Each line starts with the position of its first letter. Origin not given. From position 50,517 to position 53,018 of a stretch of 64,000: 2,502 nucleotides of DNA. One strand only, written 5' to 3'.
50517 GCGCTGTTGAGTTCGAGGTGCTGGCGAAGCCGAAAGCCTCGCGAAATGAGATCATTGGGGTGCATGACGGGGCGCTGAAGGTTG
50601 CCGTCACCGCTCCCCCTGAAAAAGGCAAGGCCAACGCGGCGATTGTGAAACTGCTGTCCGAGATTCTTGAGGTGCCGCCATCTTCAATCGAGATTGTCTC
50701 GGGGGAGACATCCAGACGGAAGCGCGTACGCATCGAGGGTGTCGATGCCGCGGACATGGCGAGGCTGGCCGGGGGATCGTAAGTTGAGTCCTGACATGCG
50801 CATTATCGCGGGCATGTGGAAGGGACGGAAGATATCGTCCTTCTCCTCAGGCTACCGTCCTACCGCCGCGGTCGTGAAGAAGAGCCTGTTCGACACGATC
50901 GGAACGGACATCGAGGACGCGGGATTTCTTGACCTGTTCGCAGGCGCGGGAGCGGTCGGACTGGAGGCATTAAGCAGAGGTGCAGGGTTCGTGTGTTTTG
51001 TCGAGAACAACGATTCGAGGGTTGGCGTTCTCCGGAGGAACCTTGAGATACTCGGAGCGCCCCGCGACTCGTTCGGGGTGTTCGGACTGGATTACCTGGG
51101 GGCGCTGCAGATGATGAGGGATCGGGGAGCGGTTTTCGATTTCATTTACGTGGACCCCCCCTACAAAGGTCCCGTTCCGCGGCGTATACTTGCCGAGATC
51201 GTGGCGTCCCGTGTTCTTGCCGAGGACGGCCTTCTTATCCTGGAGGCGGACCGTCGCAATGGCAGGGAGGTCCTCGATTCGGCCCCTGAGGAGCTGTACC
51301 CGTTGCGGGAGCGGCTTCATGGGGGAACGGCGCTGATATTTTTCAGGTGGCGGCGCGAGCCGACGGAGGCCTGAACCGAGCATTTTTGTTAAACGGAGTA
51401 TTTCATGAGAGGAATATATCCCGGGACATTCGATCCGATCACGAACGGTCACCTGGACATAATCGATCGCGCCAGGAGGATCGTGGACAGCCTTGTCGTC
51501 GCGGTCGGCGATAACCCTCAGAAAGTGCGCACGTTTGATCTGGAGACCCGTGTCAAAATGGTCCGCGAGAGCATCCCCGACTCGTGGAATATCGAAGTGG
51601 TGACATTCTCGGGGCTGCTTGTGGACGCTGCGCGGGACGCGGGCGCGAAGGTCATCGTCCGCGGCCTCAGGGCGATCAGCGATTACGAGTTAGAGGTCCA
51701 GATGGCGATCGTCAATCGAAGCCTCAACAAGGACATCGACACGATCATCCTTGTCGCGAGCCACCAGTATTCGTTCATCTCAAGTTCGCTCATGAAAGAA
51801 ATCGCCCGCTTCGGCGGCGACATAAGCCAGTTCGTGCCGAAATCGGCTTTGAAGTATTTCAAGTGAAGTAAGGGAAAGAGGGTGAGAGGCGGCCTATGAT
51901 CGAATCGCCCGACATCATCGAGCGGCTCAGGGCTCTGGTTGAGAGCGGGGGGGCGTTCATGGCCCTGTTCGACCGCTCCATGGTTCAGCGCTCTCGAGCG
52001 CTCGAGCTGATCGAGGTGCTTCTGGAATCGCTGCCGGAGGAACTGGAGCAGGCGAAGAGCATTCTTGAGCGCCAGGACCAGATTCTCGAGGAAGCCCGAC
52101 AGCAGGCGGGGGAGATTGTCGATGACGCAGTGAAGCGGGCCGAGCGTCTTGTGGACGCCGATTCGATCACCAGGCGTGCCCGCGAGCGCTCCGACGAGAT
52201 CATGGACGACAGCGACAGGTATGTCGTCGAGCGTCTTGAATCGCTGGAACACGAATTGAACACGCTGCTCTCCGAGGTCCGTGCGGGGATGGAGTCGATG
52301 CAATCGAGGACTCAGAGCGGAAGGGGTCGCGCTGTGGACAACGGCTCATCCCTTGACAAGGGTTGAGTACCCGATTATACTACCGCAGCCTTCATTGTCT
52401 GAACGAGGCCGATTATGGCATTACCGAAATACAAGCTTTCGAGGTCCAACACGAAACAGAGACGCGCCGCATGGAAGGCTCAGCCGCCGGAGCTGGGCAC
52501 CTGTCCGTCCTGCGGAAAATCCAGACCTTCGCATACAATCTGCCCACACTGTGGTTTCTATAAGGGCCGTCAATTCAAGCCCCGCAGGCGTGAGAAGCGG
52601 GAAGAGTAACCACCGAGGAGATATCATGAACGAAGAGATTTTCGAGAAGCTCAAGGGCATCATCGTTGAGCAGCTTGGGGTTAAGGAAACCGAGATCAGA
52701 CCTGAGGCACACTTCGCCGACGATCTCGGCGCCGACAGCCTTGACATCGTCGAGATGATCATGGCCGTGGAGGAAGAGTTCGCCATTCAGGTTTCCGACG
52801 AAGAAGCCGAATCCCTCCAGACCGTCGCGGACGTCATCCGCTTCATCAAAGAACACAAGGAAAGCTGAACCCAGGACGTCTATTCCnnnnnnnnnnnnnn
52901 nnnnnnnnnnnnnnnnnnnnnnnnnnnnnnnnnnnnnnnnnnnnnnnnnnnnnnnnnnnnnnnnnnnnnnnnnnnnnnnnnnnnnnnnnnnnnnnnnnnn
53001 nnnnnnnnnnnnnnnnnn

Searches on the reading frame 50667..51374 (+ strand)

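Call 72: search_protein_families(library=pfam, proteins=[window:50667-51374:+], max_evalue=0.00001)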
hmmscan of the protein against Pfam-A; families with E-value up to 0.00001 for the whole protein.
window:50667-51374:+ (235 aa): 1 family
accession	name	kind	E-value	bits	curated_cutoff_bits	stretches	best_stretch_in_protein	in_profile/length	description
PF03602.21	Cons_hypoth95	-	1.2e-41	142.8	24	1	44-226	1-181/182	Conserved hypothetical protein 95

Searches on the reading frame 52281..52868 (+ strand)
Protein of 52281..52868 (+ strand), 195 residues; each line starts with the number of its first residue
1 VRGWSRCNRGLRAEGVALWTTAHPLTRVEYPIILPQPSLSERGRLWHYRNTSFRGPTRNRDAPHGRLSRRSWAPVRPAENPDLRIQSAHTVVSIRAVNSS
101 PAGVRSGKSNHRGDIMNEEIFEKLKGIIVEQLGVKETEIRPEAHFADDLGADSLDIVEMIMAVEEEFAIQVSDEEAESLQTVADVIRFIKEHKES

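Call 72: search_protein_families(library=pfam, proteins=[window:52281-52868:+], max_evalue=0.00001)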
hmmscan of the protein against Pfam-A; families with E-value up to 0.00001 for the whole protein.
window:52281-52868:+ (195 aa): 1 family
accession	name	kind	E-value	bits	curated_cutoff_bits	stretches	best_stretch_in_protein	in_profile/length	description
PF00550.31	PP-binding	-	1.7e-14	54.3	20.8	1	122-189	1-67/67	Phosphopantetheine attachment site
